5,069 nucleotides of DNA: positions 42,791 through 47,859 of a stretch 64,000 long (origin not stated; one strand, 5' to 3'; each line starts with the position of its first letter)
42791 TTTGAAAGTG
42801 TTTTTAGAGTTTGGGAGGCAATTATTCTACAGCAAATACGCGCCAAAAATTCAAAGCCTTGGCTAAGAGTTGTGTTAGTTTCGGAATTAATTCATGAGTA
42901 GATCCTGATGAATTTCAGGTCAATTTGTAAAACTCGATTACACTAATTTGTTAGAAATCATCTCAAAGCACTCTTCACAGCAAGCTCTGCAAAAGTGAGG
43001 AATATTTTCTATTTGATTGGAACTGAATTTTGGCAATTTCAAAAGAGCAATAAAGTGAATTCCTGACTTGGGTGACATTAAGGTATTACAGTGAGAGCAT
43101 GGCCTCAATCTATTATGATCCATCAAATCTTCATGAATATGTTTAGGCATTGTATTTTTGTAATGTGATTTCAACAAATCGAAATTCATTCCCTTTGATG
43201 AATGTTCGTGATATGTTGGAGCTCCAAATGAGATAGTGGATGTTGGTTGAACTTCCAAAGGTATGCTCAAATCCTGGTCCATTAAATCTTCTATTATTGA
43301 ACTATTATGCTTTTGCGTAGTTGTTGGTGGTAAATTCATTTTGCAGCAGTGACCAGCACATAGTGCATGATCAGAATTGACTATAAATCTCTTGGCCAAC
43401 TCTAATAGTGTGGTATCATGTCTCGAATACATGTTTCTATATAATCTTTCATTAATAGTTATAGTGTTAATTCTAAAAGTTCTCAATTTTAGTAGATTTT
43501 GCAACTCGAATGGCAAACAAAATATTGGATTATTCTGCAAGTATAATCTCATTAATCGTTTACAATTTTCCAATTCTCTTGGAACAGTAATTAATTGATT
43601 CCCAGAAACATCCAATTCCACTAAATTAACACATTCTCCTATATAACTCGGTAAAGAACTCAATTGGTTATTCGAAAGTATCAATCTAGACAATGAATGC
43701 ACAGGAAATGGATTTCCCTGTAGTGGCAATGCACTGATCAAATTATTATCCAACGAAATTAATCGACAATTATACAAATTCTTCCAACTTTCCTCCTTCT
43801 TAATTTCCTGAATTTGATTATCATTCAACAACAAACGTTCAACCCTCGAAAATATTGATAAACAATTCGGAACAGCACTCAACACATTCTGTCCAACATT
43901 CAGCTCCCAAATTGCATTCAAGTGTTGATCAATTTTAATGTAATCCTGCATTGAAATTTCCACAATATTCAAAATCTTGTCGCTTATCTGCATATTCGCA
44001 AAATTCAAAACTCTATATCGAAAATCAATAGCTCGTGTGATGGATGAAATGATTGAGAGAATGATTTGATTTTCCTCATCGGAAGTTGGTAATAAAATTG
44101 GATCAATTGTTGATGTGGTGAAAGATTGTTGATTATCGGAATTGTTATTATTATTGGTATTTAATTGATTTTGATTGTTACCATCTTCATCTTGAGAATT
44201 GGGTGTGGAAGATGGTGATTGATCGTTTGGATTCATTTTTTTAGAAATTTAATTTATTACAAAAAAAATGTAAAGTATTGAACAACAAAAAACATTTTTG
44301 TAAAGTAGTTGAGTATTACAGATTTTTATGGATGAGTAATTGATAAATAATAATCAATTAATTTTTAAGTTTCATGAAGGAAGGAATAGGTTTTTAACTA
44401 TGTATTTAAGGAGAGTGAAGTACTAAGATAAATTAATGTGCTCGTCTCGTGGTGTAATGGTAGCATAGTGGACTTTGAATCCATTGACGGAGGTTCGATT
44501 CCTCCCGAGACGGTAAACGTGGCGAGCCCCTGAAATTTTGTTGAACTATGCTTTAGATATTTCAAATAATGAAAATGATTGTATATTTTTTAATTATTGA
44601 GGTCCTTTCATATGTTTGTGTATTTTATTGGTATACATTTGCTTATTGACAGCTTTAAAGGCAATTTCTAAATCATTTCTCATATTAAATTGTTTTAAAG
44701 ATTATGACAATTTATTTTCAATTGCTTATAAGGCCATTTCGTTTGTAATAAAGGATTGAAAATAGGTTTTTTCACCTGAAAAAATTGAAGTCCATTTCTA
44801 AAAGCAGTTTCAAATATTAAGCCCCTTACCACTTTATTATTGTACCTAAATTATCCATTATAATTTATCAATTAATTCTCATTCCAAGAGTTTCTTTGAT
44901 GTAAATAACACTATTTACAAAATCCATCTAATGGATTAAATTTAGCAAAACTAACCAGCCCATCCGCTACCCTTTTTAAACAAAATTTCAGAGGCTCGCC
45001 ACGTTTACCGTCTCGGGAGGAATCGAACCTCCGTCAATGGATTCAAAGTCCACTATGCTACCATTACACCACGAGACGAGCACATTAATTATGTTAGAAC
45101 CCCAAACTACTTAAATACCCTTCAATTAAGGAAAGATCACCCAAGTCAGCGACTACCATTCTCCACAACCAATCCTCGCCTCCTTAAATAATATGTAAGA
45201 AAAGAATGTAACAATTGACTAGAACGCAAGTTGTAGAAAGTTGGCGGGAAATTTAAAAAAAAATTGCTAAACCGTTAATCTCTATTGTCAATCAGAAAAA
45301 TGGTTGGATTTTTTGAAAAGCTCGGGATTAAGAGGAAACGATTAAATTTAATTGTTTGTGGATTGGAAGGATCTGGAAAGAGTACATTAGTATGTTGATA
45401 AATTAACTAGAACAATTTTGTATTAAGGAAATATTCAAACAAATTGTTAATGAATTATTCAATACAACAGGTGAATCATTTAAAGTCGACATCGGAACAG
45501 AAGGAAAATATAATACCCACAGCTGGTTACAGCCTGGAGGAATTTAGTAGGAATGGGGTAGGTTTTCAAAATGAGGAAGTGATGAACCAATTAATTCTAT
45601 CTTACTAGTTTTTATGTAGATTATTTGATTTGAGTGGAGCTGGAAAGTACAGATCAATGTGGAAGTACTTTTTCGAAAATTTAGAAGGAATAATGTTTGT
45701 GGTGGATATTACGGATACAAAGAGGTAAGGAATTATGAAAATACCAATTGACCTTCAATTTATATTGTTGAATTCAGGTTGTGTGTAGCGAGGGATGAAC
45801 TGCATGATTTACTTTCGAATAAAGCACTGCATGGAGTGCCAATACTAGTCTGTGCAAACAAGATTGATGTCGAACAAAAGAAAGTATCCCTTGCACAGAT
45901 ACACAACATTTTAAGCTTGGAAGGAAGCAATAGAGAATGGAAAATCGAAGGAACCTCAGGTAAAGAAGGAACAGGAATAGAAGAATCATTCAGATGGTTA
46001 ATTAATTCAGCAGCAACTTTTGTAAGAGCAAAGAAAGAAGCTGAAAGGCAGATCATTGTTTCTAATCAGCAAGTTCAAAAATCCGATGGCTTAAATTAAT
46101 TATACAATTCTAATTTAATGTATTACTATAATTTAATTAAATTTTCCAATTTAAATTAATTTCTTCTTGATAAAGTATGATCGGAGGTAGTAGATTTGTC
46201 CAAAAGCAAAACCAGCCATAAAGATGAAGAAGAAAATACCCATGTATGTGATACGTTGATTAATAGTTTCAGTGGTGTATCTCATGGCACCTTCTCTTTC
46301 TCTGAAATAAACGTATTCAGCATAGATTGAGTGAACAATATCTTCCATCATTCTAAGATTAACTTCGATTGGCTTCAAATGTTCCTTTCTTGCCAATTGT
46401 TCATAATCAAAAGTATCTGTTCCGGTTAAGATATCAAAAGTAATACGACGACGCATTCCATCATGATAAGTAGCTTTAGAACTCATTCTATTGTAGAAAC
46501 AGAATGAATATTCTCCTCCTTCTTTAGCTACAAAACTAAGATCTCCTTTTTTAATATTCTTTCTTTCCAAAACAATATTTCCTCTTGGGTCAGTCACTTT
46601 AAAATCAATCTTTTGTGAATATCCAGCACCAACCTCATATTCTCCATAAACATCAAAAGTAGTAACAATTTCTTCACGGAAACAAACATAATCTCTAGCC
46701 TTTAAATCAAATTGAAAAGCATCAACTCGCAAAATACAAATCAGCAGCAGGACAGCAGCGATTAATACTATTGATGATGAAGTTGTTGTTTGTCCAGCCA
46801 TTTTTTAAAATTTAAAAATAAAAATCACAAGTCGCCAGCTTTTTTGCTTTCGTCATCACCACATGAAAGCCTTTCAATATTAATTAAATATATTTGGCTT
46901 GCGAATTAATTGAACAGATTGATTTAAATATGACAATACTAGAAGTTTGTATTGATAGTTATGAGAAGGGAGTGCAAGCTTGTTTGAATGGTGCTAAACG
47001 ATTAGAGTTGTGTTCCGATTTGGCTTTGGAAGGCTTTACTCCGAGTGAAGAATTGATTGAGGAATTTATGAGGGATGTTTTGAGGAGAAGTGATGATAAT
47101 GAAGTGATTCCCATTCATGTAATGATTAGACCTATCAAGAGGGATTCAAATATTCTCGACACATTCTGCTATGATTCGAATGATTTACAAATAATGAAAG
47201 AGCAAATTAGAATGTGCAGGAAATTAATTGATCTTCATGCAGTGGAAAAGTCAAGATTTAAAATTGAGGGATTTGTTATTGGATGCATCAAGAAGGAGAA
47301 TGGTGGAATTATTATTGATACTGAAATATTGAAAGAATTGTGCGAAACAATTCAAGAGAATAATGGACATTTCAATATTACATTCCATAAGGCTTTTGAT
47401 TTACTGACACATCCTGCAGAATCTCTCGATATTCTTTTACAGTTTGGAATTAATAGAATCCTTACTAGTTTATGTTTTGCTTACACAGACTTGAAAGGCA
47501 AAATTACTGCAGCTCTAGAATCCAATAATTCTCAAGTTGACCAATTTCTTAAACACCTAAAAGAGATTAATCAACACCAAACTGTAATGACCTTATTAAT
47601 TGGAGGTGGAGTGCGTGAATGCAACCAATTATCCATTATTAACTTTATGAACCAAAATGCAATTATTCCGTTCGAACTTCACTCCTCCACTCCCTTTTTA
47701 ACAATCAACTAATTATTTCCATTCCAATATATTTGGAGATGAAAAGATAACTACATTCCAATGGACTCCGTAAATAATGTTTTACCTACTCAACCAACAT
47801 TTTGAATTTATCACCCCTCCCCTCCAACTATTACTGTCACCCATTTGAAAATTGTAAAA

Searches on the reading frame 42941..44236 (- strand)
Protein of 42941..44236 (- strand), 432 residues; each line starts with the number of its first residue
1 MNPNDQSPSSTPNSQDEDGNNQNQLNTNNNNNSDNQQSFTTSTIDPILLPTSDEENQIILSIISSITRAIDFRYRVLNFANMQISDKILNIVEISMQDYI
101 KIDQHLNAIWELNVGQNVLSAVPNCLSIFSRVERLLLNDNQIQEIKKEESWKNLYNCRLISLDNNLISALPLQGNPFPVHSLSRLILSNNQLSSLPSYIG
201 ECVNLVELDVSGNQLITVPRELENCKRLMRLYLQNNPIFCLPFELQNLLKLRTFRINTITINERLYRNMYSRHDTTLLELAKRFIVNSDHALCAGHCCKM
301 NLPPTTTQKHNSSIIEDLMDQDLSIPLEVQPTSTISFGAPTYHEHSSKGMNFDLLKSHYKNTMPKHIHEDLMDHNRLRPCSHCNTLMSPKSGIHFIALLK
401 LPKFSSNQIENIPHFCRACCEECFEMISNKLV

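Call 20: search_protein_families(library=pfam, proteins=[window:42941-44236:-], max_evalue=0.01)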
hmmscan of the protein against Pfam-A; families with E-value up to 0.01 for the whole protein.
window:42941-44236:- (432 aa): 3 families
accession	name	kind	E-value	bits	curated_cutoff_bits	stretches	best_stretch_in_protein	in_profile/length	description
PF13855.12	LRR_8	-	5e-09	36.2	27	1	181-238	2-61/61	Leucine rich repeat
PF12799.13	LRR_4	-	3.2e-06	27.6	27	1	181-216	2-36/44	Leucine Rich repeats (2 copies)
PF23598.1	LRR_14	-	8.5e-05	21.9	40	1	185-259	52-124/353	Leucine-rich repeat region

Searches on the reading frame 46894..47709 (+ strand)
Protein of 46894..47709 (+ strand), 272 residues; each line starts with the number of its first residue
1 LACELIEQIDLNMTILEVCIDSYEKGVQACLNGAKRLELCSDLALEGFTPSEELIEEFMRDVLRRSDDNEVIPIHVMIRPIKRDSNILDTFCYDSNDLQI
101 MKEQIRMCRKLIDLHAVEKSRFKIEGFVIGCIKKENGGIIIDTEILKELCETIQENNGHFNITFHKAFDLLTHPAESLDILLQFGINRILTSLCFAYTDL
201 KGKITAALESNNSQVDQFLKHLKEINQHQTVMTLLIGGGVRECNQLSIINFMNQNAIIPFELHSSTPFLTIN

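Call 20: search_protein_families(library=pfam, proteins=[window:46894-47709:+], max_evalue=0.01)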
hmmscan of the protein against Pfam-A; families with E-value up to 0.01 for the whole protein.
window:46894-47709:+ (272 aa): 2 families
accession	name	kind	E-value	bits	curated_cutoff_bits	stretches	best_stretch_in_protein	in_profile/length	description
PF03932.20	CutC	-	2.7e-33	115.6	23.3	1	15-249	2-188/202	CutC family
PF15976.11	CooC_C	-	0.001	19.5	29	1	128-171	19-62/93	CS1-pili formation C-terminal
